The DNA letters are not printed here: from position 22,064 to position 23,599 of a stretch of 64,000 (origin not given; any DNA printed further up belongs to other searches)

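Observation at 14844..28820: Regulator-less 14-kb carboxylate uptake and conversion block wedged between aconitase paralogs (candidate undescribed pathway)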

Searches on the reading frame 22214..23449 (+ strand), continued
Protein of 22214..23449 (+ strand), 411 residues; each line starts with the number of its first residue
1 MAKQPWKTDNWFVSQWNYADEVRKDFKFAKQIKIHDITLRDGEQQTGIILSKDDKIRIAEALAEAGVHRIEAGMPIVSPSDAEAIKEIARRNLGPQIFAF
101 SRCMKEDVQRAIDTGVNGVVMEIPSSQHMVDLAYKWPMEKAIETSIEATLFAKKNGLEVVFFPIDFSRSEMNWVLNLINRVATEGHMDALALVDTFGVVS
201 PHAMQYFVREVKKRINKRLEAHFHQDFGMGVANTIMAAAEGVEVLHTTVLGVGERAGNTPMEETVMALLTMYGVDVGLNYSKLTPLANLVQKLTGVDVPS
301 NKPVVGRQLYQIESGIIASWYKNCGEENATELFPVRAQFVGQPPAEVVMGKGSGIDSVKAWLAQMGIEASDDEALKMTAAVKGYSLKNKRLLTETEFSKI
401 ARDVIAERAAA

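Call 35: search_protein_families(library=ncbifam, proteins=[L082:2967-4022:+, L082:5216-6619:+, L082:6721-7335:+, L082:7793-8668:-, L082:11320-12360:+, L082:12432-13565:+, L082:4134-5186:+, L023:5238-6263:+, L020:11310-12305:-, L084:11551-12645:+], max_evalue=1e-10)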
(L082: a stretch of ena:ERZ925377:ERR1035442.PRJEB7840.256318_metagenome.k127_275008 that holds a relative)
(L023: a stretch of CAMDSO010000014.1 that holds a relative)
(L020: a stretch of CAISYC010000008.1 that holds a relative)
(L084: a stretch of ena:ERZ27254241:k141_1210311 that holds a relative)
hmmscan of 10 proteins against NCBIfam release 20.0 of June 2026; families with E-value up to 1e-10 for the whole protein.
L082:2967-4022:+ (351 aa): 16 families
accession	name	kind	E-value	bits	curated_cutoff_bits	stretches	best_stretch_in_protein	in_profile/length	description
NF006529.0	PRK08997.1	equivalog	3.5e-107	358.2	510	1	2-349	4-335/335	isocitrate dehydrogenase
TIGR00175.1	mito_nad_idh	equivalog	9.2e-100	334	432.4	1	3-349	5-334/334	isocitrate dehydrogenase (NAD(+))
NF006673.0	PRK09222.1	equivalog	1.2e-95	321.3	509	1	3-350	6-342/482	NADP-dependent isocitrate dehydrogenase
NF040626.1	AksF2_Meth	equivalog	2.4e-95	319.6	540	1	1-350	1-331/333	homoisocitrate dehydrogenase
TIGR02088.1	LEU3_arch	subfamily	8.5e-95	317.7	409.8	1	4-345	1-323/324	isopropylmalate/isohomocitrate dehydrogenases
TIGR02924.1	ICDH_alpha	equivalog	1.4e-77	261.8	561.35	1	4-324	3-307/473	isocitrate dehydrogenase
NF040619.1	AksF_Meth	equivalog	3.2e-75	253.3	500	1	1-344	1-342/343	homoisocitrate dehydrogenase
TIGR00183.1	prok_nadp_idh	equivalog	1.4e-67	228.4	567.3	2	211-333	273-394/417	isocitrate dehydrogenase (NADP(+))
NF005036.0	PRK06451.1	equivalog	2e-65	221.2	484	2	211-346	266-405/412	NADP-dependent isocitrate dehydrogenase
NF005425.0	PRK07006.1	equivalog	6e-65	219.6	490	2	208-331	270-392/416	NADP-dependent isocitrate dehydrogenase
NF040855.1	iso_homocit_dh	equivalog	3.1e-62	210.8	680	1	1-349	1-319/345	isocitrate--homoisocitrate dehydrogenase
NF002898.0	PRK03437.1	equivalog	1e-60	205.9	393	1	3-349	6-345/347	3-isopropylmalate dehydrogenase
TIGR02089.1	TTC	equivalog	3.3e-60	203.9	470.4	1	98-349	91-352/352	tartrate dehydrogenase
NF006048.0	PRK08194.1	equivalog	1.1e-55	189.2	501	1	98-350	91-350/352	tartrate dehydrogenase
NF005610.0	PRK07362.1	equivalog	2.2e-55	188.1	585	2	207-332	326-450/474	NADP-dependent isocitrate dehydrogenase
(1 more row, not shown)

L082:5216-6619:+ (467 aa): 19 families
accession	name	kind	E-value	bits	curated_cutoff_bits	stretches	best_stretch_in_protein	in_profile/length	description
NF009116.0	PRK12466.1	subfamily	3.1e-211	702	531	1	2-466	3-469/472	3-isopropylmalate dehydratase large subunit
NF004016.0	PRK05478.1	subfamily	4.6e-203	675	510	1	2-465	2-466/468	3-isopropylmalate dehydratase large subunit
TIGR00170.1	leuC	equivalog_domain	4.4e-189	628.9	560.25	1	3-465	2-466/466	3-isopropylmalate dehydratase large subunit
NF001614.1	PRK00402.1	subfamily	6.2e-102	341.4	385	2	5-303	2-283/415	aconitase/3-isopropylmalate dehydratase large subunit family protein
TIGR01343.1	hacA_fam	subfamily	7.2e-94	314.7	385.7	2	6-303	2-280/412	homoaconitate hydratase family protein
TIGR02086.1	IPMI_arch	subfamily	6.5e-85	285.3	410.15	2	5-302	2-277/411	3-isopropylmalate dehydratase/homoaconitate hydratase family large subunit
NF040615.1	HacA_Meth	equivalog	3.9e-74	249.8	550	2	13-299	14-283/419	homoaconitase large subunit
TIGR02083.1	LEU2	equivalog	3.2e-70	237.2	610.65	2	46-302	48-282/419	3-isopropylmalate dehydratase large subunit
NF005558.0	PRK07229.1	equivalog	3.3e-65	220.9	612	1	5-464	4-414/647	aconitate hydratase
TIGR01342.1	acon_putative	hypoth_equivalog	1.1e-44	152.7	719.15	2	93-302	83-278/655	putative aconitate hydratase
TIGR01340.1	aconitase_mito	equivalog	6.7e-40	137.1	825.35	1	84-303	112-328/745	aconitate hydratase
TIGR00139.1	h_aconitase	equivalog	7.5e-39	133.7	529.9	2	107-293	100-303/709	homoaconitase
NF009520.0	PRK12881.1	subfamily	4e-32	110.8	905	1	126-459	207-559/893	aconitate hydratase AcnA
NF006757.0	PRK09277.1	subfamily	1e-29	102.9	686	1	126-459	207-558/888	aconitate hydratase AcnA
NF006690.0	PRK09238.1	equivalog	8e-27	93.5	782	1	331-466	691-818/852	bifunctional aconitate hydratase 2/2-methylisocitrate dehydratase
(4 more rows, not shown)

L082:6721-7335:+ (204 aa): 8 families
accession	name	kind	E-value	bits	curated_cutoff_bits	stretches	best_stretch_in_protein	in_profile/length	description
NF002458.0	PRK01641.1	subfamily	3.2e-63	213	167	1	1-201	1-201/202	3-isopropylmalate dehydratase small subunit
TIGR00171.1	leuD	equivalog_domain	1.2e-52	178.5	116.25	1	1-184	1-186/188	3-isopropylmalate dehydratase small subunit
TIGR02087.1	LEUD_arch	subfamily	1.5e-17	63.8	108.95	1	18-159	9-134/157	LeuD/DmdB family oxidoreductase small subunit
NF040625.1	HacB2_Meth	equivalog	7.8e-14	51.5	230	1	51-183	40-157/161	homoaconitase small subunit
NF040604.2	HacB_Meth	equivalog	9.7e-14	51.5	230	1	65-147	50-125/159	homoaconitase small subunit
NF005558.0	PRK07229.1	equivalog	1.1e-12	47.4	612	1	54-124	522-582/647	aconitate hydratase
TIGR02084.1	leud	equivalog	4.9e-12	45.8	245.85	1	18-151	9-125/156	3-isopropylmalate dehydratase small subunit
NF010629.0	PRK14023.1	equivalog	6e-11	42.5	229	1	63-151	46-127/166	homoaconitate hydratase small subunit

L082:7793-8668:- (291 aa): 1 family
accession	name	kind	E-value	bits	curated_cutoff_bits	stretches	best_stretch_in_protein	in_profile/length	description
NF042924.1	SlmHylase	equivalog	1.3e-72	244.5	500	1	4-290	11-297/299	4-sulfomuconolactone hydrolase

L082:11320-12360:+ (346 aa): 6 families
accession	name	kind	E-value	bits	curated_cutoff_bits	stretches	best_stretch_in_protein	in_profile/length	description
TIGR03413.1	GSH_gloB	equivalog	4e-29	101.7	200.8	1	15-215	13-208/248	hydroxyacylglutathione hydrolase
NF040641.1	bifunc_ST_SDO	equivalog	3.6e-28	98.6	625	1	91-220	262-399/423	bifunctional sulfur transferase/dioxygenase Blh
NF041804.1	MBL_fold_SolJ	exception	8e-18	64.4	350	1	13-179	19-187/224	solanimycin biosynthesis MBL-fold hydrolase SolJ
NF007597.0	PRK10241.1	equivalog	7.3e-17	61.5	421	1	24-173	23-168/251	hydroxyacylglutathione hydrolase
NF006444.0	PRK08762.1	equivalog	7.8e-15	54.4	449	1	238-345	12-115/387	molybdopterin-synthase adenylyltransferase MoeB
NF005902.0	PRK07878.1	equivalog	4.4e-11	42.3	647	1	242-339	288-383/392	adenylyltransferase/sulfurtransferase MoeZ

L082:12432-13565:+ (377 aa): 9 families
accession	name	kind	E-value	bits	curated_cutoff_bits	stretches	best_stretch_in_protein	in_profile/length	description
TIGR04027.1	LLM_KPN_01858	hypoth_equivalog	5.2e-22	78.2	412.9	1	2-145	2-144/326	putative FMN-dependent luciferase-like monooxygenase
TIGR03558.1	oxido_grp_1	subfamily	1.3e-21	77.2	166.95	1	14-350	12-324/325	MsnO8 family LLM class oxidoreductase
TIGR03619.1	F420_Rv2161c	subfamily_domain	3.3e-20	72.7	166.9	1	47-208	41-185/247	TIGR03619 family F420-dependent LLM class oxidoreductase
TIGR03559.1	F420_Rv3520c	subfamily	1.7e-16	60.2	335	1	16-320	7-316/325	LLM class F420-dependent oxidoreductase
NF002619.0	PRK02271.1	equivalog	5.4e-15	55.5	276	1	28-256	20-227/329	5,10-methylenetetrahydromethanopterin reductase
TIGR03571.1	lucif_BA3436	subfamily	7.6e-15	54.9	303.9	1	54-148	68-162/304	TIGR03571 family LLM class oxidoreductase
TIGR04020.1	seco_metab_LLM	subfamily_domain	9.1e-14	51.3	244.45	1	26-258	23-245/341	MupA/Atu3671 family FMN-dependent luciferase-like monooxygenase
TIGR03560.1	F420_Rv1855c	subfamily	5.4e-12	46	231.4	1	21-182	12-172/227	TIGR03560 family F420-dependent LLM class oxidoreductase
TIGR03621.1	F420_MSMEG_2516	subfamily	5.5e-12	45.4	213.15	0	30-195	22-168/295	TIGR03621 family F420-dependent LLM class oxidoreductase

L082:4134-5186:+ (350 aa): 12 families
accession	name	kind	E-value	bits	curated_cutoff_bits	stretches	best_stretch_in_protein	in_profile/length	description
TIGR00745.1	apbA_panE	subfamily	4.2e-44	151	141.35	1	4-337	1-303/305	2-dehydropantoate 2-reductase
NF005091.0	PRK06522.2-2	equivalog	1.9e-33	115.9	252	1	4-249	3-231/302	2-dehydropantoate 2-reductase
NF005092.1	PRK06522.2-3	equivalog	5.5e-31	107.8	500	1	4-249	2-230/296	2-dehydropantoate 2-reductase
NF005089.0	PRK06522.1-4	subfamily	3e-29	102.4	223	2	119-327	130-309/326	2-dehydropantoate 2-reductase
NF005088.0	PRK06522.1-2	subfamily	1.1e-27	96.9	371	1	4-211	2-197/308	2-dehydropantoate 2-reductase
NF006083.0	PRK08229.1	equivalog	1.6e-27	96.4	371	1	3-117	3-113/341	2-dehydropantoate 2-reductase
NF004887.0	PRK06249.1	equivalog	9.3e-25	87.5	360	1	3-211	6-208/316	putative 2-dehydropantoate 2-reductase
NF005094.0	PRK06522.2-5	equivalog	2.1e-23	83.1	382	1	4-324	2-290/307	2-dehydropantoate 2-reductase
NF004311.0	PRK05708.1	equivalog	1.6e-16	60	378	0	2-209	2-194/305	putative 2-dehydropantoate 2-reductase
NF009543.0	PRK12921.1-5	equivalog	4.9e-15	55.5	339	0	4-52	2-50/305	oxidoreductase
NF005093.0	PRK06522.2-4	equivalog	8.5e-14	51.6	308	0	4-114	5-106/304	2-dehydropantoate 2-reductase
NF005087.0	PRK06522.1-1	equivalog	8.9e-13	48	351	0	265-337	219-290/296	2-dehydropantoate 2-reductase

L023:5238-6263:+ (341 aa): 6 families
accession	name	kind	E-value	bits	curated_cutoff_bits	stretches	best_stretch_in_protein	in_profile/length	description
NF053535.1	DhyDRhmHlse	equivalog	1.1e-52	179.1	500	1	110-331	56-279/284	2,4-didehydro-3-deoxy-L-rhamnonate hydrolase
TIGR02303.1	HpaG-C-term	equivalog_domain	7.4e-50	169.7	276.4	1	111-333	30-245/245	4-hydroxyphenylacetate degradation bifunctional isomerase/decarboxylase, C-terminal subunit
NF011750.0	PRK15203.1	equivalog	1.5e-40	139.3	811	1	124-333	223-425/429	4-hydroxyphenylacetate degradation bifunctional isomerase/decarboxylase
NF009399.0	PRK12764.1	equivalog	2.8e-36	125.6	444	1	121-323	19-212/501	fumarylacetoacetate hydrolase family protein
NF007967.0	PRK10691.1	equivalog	2.3e-32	112.1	201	1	124-306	17-201/219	fumarylacetoacetate hydrolase family protein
TIGR02305.1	HpaG-N-term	equivalog_domain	2.2e-29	102.4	228.65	1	146-330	31-205/205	4-hydroxyphenylacetate degradation bifunctional isomerase/decarboxylase, N-terminal subunit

L020:11310-12305:- (331 aa): 0 families

L084:11551-12645:+ (364 aa): 12 families
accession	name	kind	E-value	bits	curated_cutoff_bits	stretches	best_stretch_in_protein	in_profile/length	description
NF040866.1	AraD_Arch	equivalog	1.7e-50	172.1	650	1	27-355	33-364/372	arabinonate dehydratase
NF047820.1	TalGalacDh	equivalog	3.1e-47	161.3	500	1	28-356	38-360/371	L-talarate/galactarate dehydratase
NF010624.0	PRK14017.1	equivalog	8.6e-42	143.6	311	1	26-295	13-285/382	galactonate dehydratase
NF040790.2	glucon_galact_dh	equivalog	5.3e-39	134.1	750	1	27-353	24-362/390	bifunctional D-gluconate/D-galactonate dehydratase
NF043051.1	ManoateDhtManD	equivalog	8.5e-38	130.2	550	2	178-352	196-375/403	D-mannonate dehydratase ManD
NF011968.0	PRK15440.1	equivalog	4e-37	128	393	1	31-355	62-386/395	L-rhamnonate dehydratase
NF011654.0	PRK15072.1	subfamily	3.9e-35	121.5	430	2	178-300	197-319/404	D-galactonate dehydratase family protein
NF043002.1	HProlDhtase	equivalog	5.5e-24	84.7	500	1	31-359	36-361/366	cis-3-hydroxy-L-proline dehydratase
TIGR02534.1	mucon_cyclo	subfamily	4e-23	82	334.95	1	27-358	28-363/368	muconate/chloromuconate family cycloisomerase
NF041118.1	A_G_epim_Thtga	equivalog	3.1e-20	72.6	500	1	27-291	30-286/341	L-Ala-D/L-Glu epimerase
TIGR01928.1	menC_lowGC_arch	equivalog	1.7e-15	56.9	200.65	1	96-296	90-282/325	o-succinylbenzoate synthase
NF042940.1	racemase_DgcA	equivalog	4.7e-15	55.6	400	1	95-295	82-269/323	N-acetyl-D-Glu racemase DgcA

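Call 47: search_protein_representatives(protein=window:22214-23446:+)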
Query: 411 residues. Proteins with E-value up to 0.001 (for the whole library): 12264; up to 1e-10: 4356; up to 1e-30: 870. The best 150 are listed.
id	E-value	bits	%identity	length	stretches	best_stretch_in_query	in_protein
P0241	2.2e-164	563.7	61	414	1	3-403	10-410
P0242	1.5e-131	455.5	83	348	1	1-241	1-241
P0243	3.1e-126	438.1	50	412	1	3-406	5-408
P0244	2.0e-119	415.7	47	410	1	6-406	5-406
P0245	8.3e-118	410.3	50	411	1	2-404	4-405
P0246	2.2e-115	402.4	47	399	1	5-403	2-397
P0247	1.5e-110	386.5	45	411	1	3-405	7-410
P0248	1.8e-106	373.1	44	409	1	4-405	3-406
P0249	6.8e-105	367.8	42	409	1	1-405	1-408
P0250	2.2e-103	362.9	66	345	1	62-306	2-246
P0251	7.6e-103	361.1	56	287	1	121-405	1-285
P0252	1.9e-100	353.2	43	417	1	2-404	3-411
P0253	1.8e-98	346.7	42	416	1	4-406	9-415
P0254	1.5e-95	337.1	52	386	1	5-301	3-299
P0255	1.5e-95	337.0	56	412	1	4-300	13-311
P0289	6.2e-72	259.3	38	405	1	12-403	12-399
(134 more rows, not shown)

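Call 55: find_encoding_contigs(protein=P0011, flank=10000, max_places=1)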
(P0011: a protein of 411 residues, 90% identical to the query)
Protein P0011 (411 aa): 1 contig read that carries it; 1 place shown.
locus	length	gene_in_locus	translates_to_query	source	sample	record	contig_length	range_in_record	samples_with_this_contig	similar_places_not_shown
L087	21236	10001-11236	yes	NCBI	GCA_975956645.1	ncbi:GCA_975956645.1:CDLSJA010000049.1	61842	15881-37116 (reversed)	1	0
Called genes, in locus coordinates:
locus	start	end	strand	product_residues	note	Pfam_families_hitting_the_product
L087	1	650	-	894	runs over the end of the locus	PF00330:Aconitase, PF00694:Aconitase_C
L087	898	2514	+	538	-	PF02776:TPP_enzyme_N, PF00205:TPP_enzyme_M, PF02775:TPP_enzyme_C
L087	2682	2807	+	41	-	-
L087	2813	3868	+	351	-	PF00180:Iso_dh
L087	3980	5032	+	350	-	PF02558:ApbA, PF08546:ApbA_C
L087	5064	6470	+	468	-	PF00330:Aconitase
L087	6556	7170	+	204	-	PF00694:Aconitase_C, PF27512:LeuD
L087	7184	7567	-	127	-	PF04241:DUF423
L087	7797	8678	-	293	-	PF04909:Amidohydro_2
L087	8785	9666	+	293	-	-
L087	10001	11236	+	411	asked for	PF00682:HMGL-like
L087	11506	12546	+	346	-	PF00753:Lactamase_B, PF00581:Rhodanese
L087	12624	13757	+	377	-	PF00296:Bac_luciferase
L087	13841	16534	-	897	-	PF00330:Aconitase, PF00694:Aconitase_C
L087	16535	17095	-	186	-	PF13098:Thioredoxin_2, PF13899:Thioredoxin_7 (weak)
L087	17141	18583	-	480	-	PF03972:MmgE_PrpD_N, PF19305:MmgE_PrpD_C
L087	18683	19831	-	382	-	PF00285:Citrate_synt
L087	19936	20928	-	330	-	PF00056:Ldh_1_N, PF02866:Ldh_1_C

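Call 56: find_encoding_contigs(protein=P0025, flank=10000, max_places=1)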
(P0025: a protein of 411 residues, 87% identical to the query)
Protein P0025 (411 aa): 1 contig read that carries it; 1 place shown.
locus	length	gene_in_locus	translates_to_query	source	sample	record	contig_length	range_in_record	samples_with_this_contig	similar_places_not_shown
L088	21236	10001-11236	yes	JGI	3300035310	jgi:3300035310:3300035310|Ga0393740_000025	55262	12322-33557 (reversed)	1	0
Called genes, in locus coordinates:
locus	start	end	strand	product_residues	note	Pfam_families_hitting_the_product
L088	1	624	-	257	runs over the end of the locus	PF13145:Rotamase_2, PF13616:Rotamase_3, PF00639:Rotamase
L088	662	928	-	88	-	PF01722:BolA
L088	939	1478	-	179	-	PF04279:IspA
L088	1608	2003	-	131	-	PF01641:SelR, PF24046:At4g08330 (faint)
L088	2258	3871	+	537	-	PF02776:TPP_enzyme_N, PF00205:TPP_enzyme_M, PF02775:TPP_enzyme_C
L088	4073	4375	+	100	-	PF07331:TctB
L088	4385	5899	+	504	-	PF01970:TctA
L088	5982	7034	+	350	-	PF02558:ApbA, PF03721:UDPG_MGDP_dh_N (weak), PF08546:ApbA_C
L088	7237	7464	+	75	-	-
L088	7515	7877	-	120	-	-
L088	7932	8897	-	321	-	PF03401:TctC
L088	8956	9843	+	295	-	PF01522:Polysacc_deac_1 (weak)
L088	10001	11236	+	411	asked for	PF00682:HMGL-like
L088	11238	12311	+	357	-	PF00753:Lactamase_B, PF00581:Rhodanese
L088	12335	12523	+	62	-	PF13378:MR_MLE_C (weak)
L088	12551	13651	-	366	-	PF00364:Biotin_lipoyl, PF25997:BSH_YhbJ (faint), PF02817:E3_binding, PF00198:2-oxoacid_dh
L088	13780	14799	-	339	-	PF02779:Transket_pyr, PF02780:Transketolase_C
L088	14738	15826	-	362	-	PF00676:E1_dh, PF02775:TPP_enzyme_C (weak), PF13292:DXP_synthase_N (weak)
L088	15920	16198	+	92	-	PF05015:HigB-like_toxin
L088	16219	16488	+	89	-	PF01381:HTH_3, PF13560:HTH_31 (weak), PF22083:I-HmuI_NUMOD-like (weak)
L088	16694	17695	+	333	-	PF02661:Fic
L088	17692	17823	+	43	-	-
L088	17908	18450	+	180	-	PF13744:HTH_37, PF12844:HTH_19 (faint), PF13560:HTH_31, PF01381:HTH_3, PF13443:HTH_26 (weak)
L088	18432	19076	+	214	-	PF08843:AbiEii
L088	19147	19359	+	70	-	-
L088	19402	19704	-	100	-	PF05016:ParE_toxin, PF11663:Toxin_YhaV (weak)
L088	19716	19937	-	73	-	PF02604:PhdYeFM_antitox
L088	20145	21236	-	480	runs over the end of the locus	PF03972:MmgE_PrpD_N, PF19305:MmgE_PrpD_C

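Call 57: find_encoding_contigs(protein=P0039, flank=10000, max_places=1)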
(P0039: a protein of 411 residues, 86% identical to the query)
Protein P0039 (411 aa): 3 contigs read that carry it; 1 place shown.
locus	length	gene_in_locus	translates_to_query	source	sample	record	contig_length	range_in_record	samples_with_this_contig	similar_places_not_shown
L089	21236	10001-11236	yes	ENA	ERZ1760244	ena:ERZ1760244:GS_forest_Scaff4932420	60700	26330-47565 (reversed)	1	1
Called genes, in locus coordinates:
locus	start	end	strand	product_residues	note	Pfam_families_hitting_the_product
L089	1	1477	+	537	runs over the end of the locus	PF02776:TPP_enzyme_N, PF00205:TPP_enzyme_M, PF02775:TPP_enzyme_C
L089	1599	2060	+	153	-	PF07331:TctB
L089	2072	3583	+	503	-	PF01970:TctA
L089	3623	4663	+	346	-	PF00180:Iso_dh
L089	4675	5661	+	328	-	PF01557:FAA_hydrolase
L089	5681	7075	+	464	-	PF00330:Aconitase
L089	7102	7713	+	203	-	PF00694:Aconitase_C, PF27512:LeuD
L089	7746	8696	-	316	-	PF03401:TctC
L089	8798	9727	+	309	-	PF01522:Polysacc_deac_1 (weak)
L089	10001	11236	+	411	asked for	PF00682:HMGL-like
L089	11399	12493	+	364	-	PF02746:MR_MLE_N, PF13378:MR_MLE_C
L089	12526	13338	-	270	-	PF05448:AXE1 (weak), PF01738:DLH, PF02129:Peptidase_S15, PF12697:Abhydrolase_6 (weak), PF12146:Hydrolase_4, PF00326:Peptidase_S9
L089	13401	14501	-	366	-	PF00364:Biotin_lipoyl, PF02817:E3_binding, PF00198:2-oxoacid_dh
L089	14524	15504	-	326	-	PF02779:Transket_pyr, PF02780:Transketolase_C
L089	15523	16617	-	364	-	PF00676:E1_dh, PF02775:TPP_enzyme_C (weak), PF13292:DXP_synthase_N (weak)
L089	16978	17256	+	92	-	PF12844:HTH_19 (weak), PF13560:HTH_31, PF01381:HTH_3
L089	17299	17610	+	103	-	-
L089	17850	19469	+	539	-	PF00009:GTP_EFTU, PF01926:MMR_HSR1 (weak), PF22042:EF-G_D2, PF03144:GTP_EFTU_D2, PF16658:RF3_C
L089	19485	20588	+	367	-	PF00296:Bac_luciferase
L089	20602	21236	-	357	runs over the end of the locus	PF00793:DAHP_synth_1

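Call 58: find_encoding_contigs(protein=P0076, flank=10000, max_places=1)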
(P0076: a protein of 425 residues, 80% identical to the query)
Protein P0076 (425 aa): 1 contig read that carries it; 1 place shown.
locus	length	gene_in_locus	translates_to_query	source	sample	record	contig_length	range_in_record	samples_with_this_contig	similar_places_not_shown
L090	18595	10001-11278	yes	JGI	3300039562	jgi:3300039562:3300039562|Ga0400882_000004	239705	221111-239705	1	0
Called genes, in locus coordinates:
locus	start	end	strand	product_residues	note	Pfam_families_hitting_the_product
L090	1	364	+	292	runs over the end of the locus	PF02653:BPD_transp_2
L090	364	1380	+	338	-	PF02653:BPD_transp_2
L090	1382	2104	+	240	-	PF00005:ABC_tran, PF12399:BCA_ABC_TP_C (weak)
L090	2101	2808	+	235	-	PF00005:ABC_tran, PF13304:AAA_21 (faint)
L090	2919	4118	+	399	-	PF13458:Peripla_BP_6, PF01094:ANF_receptor, PF13433:Peripla_BP_5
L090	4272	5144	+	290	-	PF02653:BPD_transp_2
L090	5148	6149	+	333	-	PF02653:BPD_transp_2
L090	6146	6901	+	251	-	PF00005:ABC_tran, PF13304:AAA_21 (faint), PF12399:BCA_ABC_TP_C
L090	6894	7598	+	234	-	PF00005:ABC_tran, PF13304:AAA_21 (faint)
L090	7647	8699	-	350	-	PF01547:SBP_bac_1, PF13531:SBP_bac_11, PF13416:SBP_bac_8, PF13343:SBP_bac_6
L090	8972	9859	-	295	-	PF02826:2-Hacid_dh_C, PF03446:NAD_binding_2, PF03807:F420_oxidored, PF14833:NAD_binding_11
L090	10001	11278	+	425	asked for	PF00682:HMGL-like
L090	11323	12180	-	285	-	PF01557:FAA_hydrolase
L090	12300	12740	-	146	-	PF07291:MauE (weak), PF07681:DoxX, PF02077:SURF4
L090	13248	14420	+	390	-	PF04348:LppC (weak), PF13433:Peripla_BP_5, PF13458:Peripla_BP_6, PF01094:ANF_receptor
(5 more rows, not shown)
